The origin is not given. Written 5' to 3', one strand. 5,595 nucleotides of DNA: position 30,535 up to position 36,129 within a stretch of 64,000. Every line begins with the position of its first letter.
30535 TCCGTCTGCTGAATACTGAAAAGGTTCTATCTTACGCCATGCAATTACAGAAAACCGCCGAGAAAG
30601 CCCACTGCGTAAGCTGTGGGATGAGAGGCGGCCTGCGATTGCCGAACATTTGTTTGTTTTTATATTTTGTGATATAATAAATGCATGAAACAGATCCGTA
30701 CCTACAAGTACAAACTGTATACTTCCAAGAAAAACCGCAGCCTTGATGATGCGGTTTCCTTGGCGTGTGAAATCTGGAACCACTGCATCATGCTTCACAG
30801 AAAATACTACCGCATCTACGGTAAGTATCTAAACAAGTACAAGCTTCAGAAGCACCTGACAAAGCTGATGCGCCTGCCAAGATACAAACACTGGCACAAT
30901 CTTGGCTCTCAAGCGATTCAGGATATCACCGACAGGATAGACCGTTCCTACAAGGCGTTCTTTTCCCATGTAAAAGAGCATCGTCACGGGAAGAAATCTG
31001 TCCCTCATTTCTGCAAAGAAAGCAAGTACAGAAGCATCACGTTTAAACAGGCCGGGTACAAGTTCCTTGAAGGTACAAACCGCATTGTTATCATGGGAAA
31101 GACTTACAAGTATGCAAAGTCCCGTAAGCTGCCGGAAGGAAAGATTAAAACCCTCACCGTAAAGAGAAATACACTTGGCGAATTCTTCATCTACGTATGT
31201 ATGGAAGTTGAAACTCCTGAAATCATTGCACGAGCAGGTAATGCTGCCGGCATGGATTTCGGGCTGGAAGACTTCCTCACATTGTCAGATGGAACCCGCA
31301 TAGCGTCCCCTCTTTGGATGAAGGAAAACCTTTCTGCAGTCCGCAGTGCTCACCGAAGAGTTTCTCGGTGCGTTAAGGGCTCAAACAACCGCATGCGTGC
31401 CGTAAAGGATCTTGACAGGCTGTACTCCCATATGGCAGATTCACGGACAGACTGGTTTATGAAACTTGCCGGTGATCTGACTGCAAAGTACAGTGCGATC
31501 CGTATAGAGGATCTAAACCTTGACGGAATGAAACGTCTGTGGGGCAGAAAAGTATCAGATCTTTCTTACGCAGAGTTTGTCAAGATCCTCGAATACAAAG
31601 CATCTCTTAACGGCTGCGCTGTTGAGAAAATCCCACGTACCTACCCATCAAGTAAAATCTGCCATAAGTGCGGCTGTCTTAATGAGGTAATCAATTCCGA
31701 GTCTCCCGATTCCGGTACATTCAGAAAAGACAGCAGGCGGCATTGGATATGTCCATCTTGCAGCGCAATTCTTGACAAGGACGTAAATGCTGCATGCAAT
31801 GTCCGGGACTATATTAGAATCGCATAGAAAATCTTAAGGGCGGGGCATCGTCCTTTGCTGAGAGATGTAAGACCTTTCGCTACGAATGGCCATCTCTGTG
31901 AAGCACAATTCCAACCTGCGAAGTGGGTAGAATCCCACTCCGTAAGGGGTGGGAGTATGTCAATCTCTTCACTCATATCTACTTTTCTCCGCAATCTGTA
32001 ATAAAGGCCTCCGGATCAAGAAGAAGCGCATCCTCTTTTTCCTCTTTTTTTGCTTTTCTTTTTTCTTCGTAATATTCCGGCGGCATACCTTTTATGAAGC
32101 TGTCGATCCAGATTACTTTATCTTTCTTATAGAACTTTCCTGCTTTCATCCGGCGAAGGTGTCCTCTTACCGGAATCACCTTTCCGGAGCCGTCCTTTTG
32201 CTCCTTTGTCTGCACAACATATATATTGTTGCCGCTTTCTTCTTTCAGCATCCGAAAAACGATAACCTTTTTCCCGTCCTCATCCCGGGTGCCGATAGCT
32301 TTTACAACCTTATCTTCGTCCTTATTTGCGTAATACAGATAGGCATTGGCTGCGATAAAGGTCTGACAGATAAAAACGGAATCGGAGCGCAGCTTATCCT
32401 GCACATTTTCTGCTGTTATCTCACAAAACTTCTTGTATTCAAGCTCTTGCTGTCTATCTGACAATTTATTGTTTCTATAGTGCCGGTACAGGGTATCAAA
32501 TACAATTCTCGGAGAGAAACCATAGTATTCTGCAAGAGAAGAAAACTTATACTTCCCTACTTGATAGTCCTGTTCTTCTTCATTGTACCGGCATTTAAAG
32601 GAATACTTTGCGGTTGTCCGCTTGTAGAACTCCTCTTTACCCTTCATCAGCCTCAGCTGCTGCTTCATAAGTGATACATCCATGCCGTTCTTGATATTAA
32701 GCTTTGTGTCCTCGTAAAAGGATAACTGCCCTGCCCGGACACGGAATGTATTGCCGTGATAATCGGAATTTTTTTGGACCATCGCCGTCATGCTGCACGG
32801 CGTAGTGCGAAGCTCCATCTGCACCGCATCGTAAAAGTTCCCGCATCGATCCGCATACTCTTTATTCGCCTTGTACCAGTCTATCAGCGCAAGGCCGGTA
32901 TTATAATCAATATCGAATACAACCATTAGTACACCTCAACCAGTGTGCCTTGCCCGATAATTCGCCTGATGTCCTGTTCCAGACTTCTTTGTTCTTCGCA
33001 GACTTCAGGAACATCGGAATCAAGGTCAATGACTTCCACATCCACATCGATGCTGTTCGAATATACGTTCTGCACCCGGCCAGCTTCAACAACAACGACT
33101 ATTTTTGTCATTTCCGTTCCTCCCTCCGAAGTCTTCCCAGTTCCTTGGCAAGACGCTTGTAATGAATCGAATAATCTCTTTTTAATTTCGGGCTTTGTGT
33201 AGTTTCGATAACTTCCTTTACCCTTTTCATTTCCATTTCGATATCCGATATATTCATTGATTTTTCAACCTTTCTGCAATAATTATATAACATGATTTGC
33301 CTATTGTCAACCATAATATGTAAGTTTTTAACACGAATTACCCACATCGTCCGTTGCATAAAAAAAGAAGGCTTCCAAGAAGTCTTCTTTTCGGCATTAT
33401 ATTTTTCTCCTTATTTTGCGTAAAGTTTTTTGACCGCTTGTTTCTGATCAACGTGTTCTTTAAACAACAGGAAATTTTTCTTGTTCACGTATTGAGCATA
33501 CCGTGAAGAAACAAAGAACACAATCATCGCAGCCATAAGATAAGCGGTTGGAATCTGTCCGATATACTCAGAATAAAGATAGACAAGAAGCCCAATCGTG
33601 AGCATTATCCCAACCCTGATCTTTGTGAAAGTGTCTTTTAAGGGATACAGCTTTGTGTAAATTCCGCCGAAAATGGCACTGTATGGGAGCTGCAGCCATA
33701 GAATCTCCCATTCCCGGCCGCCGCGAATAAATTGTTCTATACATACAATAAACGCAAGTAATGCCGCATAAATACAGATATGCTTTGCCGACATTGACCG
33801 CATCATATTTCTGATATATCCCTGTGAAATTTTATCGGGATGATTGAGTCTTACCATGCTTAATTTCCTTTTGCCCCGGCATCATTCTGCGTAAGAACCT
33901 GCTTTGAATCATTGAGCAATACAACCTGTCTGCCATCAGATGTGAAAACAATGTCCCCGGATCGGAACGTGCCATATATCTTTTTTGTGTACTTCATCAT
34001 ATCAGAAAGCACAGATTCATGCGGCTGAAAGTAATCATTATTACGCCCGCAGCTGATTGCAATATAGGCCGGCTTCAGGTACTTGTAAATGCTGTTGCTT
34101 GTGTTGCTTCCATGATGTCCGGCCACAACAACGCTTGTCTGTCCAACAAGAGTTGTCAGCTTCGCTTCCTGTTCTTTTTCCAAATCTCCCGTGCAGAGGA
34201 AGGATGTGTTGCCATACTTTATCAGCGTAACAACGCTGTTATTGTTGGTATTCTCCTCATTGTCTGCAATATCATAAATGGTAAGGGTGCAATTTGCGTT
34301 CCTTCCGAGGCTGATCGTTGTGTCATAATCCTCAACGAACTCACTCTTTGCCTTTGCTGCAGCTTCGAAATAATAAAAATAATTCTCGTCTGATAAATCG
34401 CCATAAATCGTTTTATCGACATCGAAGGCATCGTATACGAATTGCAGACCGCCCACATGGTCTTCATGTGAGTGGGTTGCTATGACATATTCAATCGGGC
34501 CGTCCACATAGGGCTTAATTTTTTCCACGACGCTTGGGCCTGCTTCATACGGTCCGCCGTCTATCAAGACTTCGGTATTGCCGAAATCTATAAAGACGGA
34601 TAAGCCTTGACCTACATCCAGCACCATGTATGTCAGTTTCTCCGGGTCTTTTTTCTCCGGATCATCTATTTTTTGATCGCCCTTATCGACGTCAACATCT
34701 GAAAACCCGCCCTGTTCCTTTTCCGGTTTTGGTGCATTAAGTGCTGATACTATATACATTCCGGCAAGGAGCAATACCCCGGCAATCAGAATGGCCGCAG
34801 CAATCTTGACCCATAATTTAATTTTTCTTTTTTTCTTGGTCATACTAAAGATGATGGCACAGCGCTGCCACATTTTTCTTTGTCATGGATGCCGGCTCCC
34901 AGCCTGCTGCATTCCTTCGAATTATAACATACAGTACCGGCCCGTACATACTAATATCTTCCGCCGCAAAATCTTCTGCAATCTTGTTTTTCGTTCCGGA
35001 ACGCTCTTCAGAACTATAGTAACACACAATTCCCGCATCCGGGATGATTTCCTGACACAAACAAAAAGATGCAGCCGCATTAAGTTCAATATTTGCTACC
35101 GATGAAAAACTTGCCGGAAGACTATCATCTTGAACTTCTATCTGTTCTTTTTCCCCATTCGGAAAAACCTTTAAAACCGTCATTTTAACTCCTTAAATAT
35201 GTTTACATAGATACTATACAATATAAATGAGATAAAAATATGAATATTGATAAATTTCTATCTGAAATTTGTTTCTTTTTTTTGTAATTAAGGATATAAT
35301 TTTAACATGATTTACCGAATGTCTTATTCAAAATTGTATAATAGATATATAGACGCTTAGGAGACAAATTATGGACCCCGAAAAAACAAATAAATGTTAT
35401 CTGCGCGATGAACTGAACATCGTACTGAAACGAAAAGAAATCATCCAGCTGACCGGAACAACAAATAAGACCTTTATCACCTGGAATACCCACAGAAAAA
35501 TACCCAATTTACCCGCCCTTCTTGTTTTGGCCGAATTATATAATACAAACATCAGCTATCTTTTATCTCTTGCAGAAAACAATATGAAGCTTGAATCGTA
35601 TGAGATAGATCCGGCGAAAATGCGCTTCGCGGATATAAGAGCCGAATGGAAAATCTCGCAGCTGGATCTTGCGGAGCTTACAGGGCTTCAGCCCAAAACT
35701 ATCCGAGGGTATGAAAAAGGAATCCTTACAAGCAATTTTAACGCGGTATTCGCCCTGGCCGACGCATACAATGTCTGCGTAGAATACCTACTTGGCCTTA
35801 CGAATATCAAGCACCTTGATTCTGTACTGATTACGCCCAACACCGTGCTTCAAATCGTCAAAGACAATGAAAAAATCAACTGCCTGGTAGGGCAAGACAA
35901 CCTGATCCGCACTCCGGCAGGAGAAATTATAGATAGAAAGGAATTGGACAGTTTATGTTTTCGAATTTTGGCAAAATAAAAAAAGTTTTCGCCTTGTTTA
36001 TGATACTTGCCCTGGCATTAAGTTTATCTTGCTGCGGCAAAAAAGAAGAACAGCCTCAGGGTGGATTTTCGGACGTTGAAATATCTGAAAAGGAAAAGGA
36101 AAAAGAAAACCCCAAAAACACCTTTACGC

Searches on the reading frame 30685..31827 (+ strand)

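Call 30: search_protein_families(library=pfam, proteins=[window:30685-31827:+], max_evalue=0.001)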
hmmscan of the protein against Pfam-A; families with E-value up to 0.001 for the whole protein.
window:30685-31827:+ (380 aa): 2 families
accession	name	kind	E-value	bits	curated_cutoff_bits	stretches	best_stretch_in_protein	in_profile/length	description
PF01385.25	OrfB_IS605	-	4.1e-21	75.8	30.5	1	171-284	2-118/120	Probable transposase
PF07282.18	Cas12f1-like_TNB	-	5.3e-19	68.6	26.3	1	295-373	1-60/60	Cas12f1-like, TNB domain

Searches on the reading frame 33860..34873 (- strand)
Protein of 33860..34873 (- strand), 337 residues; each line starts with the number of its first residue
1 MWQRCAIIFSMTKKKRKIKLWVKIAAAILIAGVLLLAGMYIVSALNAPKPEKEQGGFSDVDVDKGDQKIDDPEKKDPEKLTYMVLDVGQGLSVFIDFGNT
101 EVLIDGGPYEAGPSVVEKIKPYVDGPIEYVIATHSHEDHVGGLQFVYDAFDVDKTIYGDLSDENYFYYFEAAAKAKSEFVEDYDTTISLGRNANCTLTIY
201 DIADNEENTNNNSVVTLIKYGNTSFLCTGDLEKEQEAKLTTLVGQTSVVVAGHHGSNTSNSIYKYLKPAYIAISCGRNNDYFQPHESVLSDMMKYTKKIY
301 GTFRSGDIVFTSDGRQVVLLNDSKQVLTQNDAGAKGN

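Call 30: search_protein_families(library=pfam, proteins=[window:33860-34873:-], max_evalue=0.001)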
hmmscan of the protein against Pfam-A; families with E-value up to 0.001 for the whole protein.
window:33860-34873:- (337 aa): 3 families
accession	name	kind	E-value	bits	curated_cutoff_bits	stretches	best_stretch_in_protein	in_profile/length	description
PF00753.33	Lactamase_B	-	2.3e-12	47.7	22.7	1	86-156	2-73/196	Metallo-beta-lactamase superfamily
PF12706.13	Lactamase_B_2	-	7.5e-05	22.8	27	1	101-235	2-147/200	Beta-lactamase superfamily domain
PF19583.5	ODP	-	0.00033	21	27.2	1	94-192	7-104/194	ODP family beta lactamase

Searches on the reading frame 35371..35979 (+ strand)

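Call 12: search_protein_families(library=pfam, proteins=[window:35371-35979:+], max_evalue=0.001)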
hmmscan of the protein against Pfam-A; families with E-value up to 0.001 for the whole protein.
window:35371-35979:+ (202 aa): 2 families
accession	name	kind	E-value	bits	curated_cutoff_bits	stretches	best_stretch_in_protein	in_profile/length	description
PF01381.28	HTH_3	-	1.6e-07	31.7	23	1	91-135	6-50/55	Helix-turn-helix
PF12844.13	HTH_19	-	0.00012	22.4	30.2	0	85-135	3-53/64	Helix-turn-helix domain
